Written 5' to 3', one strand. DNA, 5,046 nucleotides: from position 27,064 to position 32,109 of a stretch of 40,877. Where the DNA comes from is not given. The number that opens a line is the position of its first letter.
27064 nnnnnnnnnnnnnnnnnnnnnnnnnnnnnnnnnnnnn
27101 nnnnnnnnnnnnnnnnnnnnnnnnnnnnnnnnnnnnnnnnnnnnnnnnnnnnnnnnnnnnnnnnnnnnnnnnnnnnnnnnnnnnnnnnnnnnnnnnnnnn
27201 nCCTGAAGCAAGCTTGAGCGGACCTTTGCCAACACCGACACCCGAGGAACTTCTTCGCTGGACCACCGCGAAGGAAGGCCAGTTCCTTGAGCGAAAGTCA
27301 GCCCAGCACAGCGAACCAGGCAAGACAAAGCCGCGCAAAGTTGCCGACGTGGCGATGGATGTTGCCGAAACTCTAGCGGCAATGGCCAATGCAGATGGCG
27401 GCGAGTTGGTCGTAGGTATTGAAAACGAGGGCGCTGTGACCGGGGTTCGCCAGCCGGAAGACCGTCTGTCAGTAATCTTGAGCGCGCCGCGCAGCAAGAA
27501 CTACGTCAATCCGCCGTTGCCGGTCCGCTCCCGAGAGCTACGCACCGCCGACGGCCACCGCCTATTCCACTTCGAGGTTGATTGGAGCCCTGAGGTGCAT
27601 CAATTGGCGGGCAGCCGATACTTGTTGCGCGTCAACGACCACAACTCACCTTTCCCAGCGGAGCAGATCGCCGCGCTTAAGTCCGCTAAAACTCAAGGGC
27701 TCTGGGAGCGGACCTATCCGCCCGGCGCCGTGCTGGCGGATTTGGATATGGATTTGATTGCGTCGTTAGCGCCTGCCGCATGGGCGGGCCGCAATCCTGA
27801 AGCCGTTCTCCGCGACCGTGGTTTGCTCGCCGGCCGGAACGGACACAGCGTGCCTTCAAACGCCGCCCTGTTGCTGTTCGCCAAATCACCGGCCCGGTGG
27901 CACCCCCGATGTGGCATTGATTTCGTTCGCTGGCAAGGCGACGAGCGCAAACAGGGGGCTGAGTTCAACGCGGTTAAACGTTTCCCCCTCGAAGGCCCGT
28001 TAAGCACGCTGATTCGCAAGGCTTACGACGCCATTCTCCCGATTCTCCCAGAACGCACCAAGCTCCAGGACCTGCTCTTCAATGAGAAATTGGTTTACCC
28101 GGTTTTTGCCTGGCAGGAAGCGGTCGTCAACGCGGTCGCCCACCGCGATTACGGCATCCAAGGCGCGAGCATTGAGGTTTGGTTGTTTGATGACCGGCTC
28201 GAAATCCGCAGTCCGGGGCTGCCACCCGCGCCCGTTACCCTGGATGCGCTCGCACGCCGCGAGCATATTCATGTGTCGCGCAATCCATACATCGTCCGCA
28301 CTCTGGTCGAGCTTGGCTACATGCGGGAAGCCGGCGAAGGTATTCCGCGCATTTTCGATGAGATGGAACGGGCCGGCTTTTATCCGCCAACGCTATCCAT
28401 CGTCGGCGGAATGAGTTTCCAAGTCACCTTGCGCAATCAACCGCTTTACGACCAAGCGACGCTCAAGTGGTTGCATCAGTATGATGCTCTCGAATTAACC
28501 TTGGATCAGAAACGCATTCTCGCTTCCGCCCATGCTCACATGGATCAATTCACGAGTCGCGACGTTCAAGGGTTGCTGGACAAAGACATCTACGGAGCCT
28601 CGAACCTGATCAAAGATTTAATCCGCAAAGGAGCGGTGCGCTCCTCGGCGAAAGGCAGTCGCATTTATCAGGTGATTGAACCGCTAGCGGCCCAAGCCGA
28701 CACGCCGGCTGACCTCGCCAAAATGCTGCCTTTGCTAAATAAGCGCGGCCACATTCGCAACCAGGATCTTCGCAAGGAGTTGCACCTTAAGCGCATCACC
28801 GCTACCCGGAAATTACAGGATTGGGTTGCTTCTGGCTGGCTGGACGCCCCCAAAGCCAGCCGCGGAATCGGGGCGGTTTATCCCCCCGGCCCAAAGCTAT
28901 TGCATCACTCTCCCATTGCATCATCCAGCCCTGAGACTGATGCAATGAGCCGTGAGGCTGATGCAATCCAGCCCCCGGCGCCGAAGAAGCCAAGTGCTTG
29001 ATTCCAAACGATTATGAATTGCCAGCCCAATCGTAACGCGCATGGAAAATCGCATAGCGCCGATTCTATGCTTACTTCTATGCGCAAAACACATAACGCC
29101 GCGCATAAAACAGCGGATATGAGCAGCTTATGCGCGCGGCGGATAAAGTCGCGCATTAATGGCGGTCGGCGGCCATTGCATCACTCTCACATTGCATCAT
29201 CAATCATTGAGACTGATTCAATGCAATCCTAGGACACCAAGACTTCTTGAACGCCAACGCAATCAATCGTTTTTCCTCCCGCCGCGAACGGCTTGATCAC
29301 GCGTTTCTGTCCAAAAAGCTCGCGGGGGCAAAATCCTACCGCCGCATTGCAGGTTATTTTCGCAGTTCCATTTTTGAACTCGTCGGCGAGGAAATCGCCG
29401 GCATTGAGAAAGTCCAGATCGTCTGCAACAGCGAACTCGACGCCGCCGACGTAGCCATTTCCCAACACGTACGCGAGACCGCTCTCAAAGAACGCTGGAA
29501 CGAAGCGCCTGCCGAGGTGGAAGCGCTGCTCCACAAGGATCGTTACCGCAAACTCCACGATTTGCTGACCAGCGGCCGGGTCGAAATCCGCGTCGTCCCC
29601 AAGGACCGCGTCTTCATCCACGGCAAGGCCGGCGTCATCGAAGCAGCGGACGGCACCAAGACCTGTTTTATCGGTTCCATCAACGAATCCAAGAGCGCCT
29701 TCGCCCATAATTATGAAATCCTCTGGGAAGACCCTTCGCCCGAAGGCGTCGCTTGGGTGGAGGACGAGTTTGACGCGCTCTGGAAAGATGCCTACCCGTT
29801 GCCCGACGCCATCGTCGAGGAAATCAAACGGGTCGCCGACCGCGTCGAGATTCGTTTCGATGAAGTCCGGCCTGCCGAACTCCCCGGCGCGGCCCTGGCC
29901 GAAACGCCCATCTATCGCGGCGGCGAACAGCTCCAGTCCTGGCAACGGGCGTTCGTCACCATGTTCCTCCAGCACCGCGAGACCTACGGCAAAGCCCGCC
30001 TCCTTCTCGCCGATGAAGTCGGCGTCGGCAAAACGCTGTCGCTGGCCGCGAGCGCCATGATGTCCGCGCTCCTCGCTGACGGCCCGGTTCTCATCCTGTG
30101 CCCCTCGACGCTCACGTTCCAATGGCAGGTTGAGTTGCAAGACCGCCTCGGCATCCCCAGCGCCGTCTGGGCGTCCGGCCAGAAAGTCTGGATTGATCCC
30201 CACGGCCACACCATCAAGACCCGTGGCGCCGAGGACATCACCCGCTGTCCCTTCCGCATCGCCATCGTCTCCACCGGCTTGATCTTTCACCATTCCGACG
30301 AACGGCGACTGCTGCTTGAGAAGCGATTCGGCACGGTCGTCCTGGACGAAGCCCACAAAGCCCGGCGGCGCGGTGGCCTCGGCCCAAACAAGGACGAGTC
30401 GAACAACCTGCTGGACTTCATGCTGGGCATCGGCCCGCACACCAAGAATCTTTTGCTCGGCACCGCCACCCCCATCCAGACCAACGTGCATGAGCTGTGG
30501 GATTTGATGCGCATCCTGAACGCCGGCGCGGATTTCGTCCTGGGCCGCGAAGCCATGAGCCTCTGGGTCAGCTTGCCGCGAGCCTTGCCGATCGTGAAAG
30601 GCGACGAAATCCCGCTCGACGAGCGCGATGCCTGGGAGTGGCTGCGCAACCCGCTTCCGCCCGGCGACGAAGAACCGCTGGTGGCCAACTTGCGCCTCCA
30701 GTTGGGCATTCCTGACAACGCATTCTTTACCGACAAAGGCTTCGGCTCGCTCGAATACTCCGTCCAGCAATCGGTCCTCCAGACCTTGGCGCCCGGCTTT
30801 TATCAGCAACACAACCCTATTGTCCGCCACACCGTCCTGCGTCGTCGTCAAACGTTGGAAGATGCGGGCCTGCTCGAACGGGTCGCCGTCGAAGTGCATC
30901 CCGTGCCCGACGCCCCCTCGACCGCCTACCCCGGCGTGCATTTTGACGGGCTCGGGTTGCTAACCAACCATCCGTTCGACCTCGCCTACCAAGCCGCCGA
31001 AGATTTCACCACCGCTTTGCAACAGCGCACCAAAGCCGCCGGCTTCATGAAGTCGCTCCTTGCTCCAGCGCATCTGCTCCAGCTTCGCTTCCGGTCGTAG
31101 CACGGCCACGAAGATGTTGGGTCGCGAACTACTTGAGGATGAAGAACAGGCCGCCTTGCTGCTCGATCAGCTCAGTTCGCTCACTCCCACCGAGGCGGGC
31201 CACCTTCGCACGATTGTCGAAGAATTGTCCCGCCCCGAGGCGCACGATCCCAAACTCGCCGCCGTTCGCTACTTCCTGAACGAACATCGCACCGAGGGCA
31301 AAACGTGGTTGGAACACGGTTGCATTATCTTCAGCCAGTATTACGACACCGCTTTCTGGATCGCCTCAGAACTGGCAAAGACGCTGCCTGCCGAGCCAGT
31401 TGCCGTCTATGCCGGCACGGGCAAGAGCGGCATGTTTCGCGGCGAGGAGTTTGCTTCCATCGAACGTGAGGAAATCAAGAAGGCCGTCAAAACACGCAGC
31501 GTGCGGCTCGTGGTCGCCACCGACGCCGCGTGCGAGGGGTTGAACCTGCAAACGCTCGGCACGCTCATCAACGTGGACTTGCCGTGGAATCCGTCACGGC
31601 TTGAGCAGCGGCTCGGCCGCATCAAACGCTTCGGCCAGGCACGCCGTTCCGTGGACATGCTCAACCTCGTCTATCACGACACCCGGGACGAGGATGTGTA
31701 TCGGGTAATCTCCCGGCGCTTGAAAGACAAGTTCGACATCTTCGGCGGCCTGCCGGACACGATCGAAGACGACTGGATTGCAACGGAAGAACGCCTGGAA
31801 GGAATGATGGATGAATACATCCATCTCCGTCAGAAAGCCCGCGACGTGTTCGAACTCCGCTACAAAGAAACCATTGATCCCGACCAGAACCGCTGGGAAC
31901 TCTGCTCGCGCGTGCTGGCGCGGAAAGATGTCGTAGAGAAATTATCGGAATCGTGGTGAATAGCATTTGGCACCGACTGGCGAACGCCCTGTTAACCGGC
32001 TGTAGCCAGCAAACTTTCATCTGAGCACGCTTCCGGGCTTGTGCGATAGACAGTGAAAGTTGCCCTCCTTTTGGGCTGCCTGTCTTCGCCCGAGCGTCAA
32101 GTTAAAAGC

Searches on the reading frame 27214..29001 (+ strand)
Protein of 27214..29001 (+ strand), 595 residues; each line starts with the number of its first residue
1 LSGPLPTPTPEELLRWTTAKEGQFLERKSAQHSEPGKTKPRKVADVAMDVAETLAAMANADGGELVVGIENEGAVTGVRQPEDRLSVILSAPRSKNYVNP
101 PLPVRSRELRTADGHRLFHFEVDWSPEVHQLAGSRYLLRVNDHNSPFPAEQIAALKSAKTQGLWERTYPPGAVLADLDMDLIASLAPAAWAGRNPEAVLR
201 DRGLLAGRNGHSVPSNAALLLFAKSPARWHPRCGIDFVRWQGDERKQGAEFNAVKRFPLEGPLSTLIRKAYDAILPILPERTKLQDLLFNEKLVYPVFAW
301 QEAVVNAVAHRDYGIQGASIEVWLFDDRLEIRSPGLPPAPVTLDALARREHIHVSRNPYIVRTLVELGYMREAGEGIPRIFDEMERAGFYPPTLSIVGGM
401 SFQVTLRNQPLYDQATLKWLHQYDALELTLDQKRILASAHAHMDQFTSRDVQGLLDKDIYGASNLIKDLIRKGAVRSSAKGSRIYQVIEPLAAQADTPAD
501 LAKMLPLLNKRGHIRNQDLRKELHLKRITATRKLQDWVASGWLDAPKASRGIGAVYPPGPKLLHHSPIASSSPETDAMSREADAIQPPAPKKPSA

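Call 4: search_protein_families(library=pfam, proteins=[window:27214-29001:+], max_evalue=0.01)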
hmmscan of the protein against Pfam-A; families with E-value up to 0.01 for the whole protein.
window:27214-29001:+ (595 aa): 3 families
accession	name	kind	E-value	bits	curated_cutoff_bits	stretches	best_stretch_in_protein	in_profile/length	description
PF13749.12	HATPase_c_4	-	1.5e-21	76.7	26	1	317-406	1-89/89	Putative ATP-dependent DNA helicase recG C-terminal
PF04326.19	SLFN_AlbA_2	-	8.1e-12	46.1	25.3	1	21-146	1-116/118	Schlafen, AlbA_2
PF01047.28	MarR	-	0.0078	16.5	24.6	0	505-543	9-47/59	MarR family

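Call 5: search_protein_families(library=padloc, proteins=[window:27214-29001:+], max_evalue=0.01)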
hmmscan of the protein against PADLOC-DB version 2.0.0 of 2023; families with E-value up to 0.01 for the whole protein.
window:27214-29001:+ (595 aa): 4 families
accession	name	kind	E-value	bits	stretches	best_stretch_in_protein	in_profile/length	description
PDLC02394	pAgo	-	1.7e-23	80.4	1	20-410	26-438/1121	-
PDLC02402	Aga_SIR2-PNTD1-PNTD2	-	6.3e-09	32.5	1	200-384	357-539/876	Class I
PDLC02418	Aga_SIR2-Kinase-PNTD1-PNTD2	-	5.1e-06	23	1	205-335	236-359/756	Class I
PDLC01879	CARF3--CARF_TM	-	0.00084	17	1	495-550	152-206/222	-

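Call 41: search_protein_families(library=ncbifam, proteins=[window:27214-29001:+], max_evalue=0.001)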
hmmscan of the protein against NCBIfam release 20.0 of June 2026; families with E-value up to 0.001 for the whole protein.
window:27214-29001:+ (595 aa): 0 families

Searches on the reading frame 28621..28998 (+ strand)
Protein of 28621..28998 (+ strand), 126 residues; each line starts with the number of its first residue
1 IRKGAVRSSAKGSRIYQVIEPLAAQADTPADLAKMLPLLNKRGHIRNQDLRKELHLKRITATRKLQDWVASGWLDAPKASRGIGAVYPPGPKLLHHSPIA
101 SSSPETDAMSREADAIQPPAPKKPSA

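Call 80: find_homologous_proteins(query=window:28621-28998:+, max_evalue=0.001)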
Query window:28621-28998:+ (126 aa): 1 proteins with E <= 0.001 among 15 candidates.
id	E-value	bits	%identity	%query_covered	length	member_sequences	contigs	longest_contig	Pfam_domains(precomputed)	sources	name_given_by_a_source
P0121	2.5e-30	123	54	93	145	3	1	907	-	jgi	jgi:predicted RNA binding protein YcfA (HicA-like mRNA interferase family)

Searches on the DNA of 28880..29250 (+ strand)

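Call 78: search_dna_similar(query=window:28880-29250:+, collection=plasmids, mode=distant, max_evalue=0.01, max_rows=15)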
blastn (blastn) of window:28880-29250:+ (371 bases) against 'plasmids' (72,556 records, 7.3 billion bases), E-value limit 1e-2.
No match.

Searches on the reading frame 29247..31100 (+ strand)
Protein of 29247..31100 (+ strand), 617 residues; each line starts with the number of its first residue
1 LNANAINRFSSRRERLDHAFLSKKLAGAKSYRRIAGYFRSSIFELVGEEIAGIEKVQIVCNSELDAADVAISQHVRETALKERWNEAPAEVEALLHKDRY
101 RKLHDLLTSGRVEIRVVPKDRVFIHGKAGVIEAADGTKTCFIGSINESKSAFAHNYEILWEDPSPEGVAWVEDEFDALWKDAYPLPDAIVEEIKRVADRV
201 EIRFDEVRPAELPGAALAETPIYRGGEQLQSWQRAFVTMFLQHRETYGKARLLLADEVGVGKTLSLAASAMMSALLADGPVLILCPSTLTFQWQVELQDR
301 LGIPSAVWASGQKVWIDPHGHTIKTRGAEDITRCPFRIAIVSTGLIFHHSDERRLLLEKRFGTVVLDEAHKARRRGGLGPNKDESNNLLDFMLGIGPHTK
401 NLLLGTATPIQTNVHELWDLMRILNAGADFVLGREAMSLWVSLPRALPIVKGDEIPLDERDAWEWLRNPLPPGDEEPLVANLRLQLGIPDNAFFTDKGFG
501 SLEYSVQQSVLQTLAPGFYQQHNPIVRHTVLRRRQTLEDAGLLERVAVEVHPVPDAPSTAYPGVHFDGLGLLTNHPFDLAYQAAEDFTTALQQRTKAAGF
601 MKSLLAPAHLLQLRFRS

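Call 4: search_protein_families(library=pfam, proteins=[window:29247-31100:+], max_evalue=0.01)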
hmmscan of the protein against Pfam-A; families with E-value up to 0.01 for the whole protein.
window:29247-31100:+ (617 aa): 4 families
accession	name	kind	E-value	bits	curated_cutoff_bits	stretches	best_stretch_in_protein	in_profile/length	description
PF13091.12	PLDc_2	-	2.5e-13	50.5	27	1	27-179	7-132/132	PLD-like domain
PF00176.29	SNF2-rel_dom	-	2.7e-13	50.1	24.9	1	240-426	8-180/290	SNF2-related domain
PF00270.35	DEAD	-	9.9e-08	32.3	26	1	250-416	15-166/167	DEAD/DEAH box helicase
PF04851.21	ResIII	-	3.4e-06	27.5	22.5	1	228-410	3-163/164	Type III restriction enzyme, res subunit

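Call 5: search_protein_families(library=padloc, proteins=[window:29247-31100:+], max_evalue=0.01)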
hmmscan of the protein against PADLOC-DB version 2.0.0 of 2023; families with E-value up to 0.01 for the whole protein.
window:29247-31100:+ (617 aa): 32 families (the best 25 are shown)
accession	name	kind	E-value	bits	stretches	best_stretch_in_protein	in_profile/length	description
PDLC02193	PLD_Helicase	-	6.8e-285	945.7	1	5-605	2-606/905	-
PDLC02707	PbeA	-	7.5e-32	108.7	1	7-372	9-390/672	PbeA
PDLC02704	PbeA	-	5.1e-24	82.7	1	7-371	8-394/682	PbeA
PDLC02703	PbeA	-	1.9e-15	54.5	1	9-244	10-262/626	PbeA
PDLC02619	DrmD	-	3.1e-14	50.1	1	252-423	53-207/872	DrmD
PDLC02843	DpdE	-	9.9e-11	38.3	1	251-424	177-312/1091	DpdE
PDLC02840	DpdE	-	2.2e-09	34.2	1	251-303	178-232/1091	DpdE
PDLC02621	DrmD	-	2.9e-09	33.7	1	248-308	137-198/1040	DrmD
PDLC02623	DrmD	-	5.7e-09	32.3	1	250-425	119-295/1040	DrmD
PDLC02620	DrmD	-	1.2e-08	31.4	1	249-425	117-283/1060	DrmD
PDLC00659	HmaA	-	6.3e-08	28.9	1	251-411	124-272/1176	SNF2 helicase / DEAD-box helicase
PDLC02622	DrmD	-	1.3e-07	28.9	1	249-304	139-195/422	DrmD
PDLC02633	DrmD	-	1.9e-07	27.5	1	223-306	120-200/839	DrmD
PDLC02572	DrmA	-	1.2e-06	24.8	1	248-310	134-197/1043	DrmA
PDLC02632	DrmD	-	1.5e-06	25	1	249-303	140-195/662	DrmD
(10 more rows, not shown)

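Call 41: search_protein_families(library=ncbifam, proteins=[window:29247-31100:+], max_evalue=0.001)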
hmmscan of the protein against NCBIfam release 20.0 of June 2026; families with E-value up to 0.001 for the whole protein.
window:29247-31100:+ (617 aa): 7 families
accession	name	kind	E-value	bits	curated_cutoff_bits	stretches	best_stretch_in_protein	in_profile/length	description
NF042964.1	phospholipD_antiphage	equivalog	2.3e-240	800.5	1100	1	5-605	2-602/895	phospholipase D-like domain-containing anti-phage protein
NF003426.0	PRK04914.1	equivalog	6.1e-16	57.8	576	1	249-425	170-332/959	RNA polymerase-associated protein RapA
NF041062.1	DpdE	equivalog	6.5e-15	54.2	500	1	251-425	172-313/1048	protein DpdE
NF038317.1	DISARM_DrmD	equivalog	9.5e-15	54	610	1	223-425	102-301/1021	DISARM system SNF2-like helicase DrmD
NF038318.1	DISARM_DrmD_b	equivalog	2.6e-14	52.3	950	1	252-423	50-204/868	DISARM system SNF2-like helicase DrmD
NF053675.1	pilus_reg_Snf2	equivalog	4.4e-06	25.1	1100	1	229-298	585-651/1029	pilus expression-regulating Snf2 family helicase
NF058637.1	helic_SCO1167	equivalog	0.00017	19.8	1200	1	253-420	492-633/932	SCO1167/SCO6262 family helicase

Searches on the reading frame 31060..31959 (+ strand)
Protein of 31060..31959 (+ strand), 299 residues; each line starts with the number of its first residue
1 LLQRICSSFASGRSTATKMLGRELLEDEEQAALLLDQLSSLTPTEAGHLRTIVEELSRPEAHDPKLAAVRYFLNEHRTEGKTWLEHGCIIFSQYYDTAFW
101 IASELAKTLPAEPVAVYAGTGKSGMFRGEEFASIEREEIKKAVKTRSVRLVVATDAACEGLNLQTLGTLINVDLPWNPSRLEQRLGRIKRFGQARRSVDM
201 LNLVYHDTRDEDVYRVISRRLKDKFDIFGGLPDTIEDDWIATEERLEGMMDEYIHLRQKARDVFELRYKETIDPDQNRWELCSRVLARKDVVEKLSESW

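Call 4: search_protein_families(library=pfam, proteins=[window:31060-31959:+], max_evalue=0.01)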
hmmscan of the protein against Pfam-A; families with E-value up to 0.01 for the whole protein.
window:31060-31959:+ (299 aa): 1 family
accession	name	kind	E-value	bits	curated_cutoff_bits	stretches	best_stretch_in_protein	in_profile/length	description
PF00271.37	Helicase_C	-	7.4e-15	55.6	23.5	1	86-192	16-110/110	Helicase conserved C-terminal domain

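Call 5: search_protein_families(library=padloc, proteins=[window:31060-31959:+], max_evalue=0.01)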
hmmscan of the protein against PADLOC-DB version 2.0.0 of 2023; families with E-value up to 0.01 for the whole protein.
window:31060-31959:+ (299 aa): 36 families (the best 25 are shown)
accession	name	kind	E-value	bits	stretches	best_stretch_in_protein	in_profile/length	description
PDLC02193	PLD_Helicase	-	2e-153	510.7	1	1-299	606-905/905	-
PDLC02621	DrmD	-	5.9e-33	112.2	1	38-214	473-646/1040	DrmD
PDLC00659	HmaA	-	1.8e-25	87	1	85-224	512-642/1176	SNF2 helicase / DEAD-box helicase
PDLC02500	BrxHI|BrxHII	-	1.1e-22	78.5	1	135-229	518-610/933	BrxHI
PDLC02623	DrmD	-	4.6e-22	75.6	1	86-229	530-657/1040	DrmD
PDLC02633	DrmD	-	1.7e-21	73.9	1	62-207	503-644/839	DrmD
PDLC02619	DrmD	-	1.3e-20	71.2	1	146-229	488-571/872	DrmD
PDLC02504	BrxHI|BrxHII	-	3.7e-20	69.5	1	56-223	458-612/971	BrxHII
PDLC02572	DrmA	-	4.2e-19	66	1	62-204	496-634/1043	DrmA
PDLC02625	DrmD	-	2.8e-18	63.9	1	62-195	244-373/792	DrmD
PDLC02632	DrmD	-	4.6e-17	59.7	1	61-201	498-634/662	DrmD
PDLC02620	DrmD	-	5.7e-17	59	1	145-260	531-647/1060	DrmD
PDLC02624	DrmD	-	4.3e-15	53.2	1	62-201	340-475/652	DrmD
PDLC02634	DrmD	-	1.2e-14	51.1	1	135-223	526-614/900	DrmD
PDLC02843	DpdE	-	1.5e-14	50.9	1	132-229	604-705/1091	DpdE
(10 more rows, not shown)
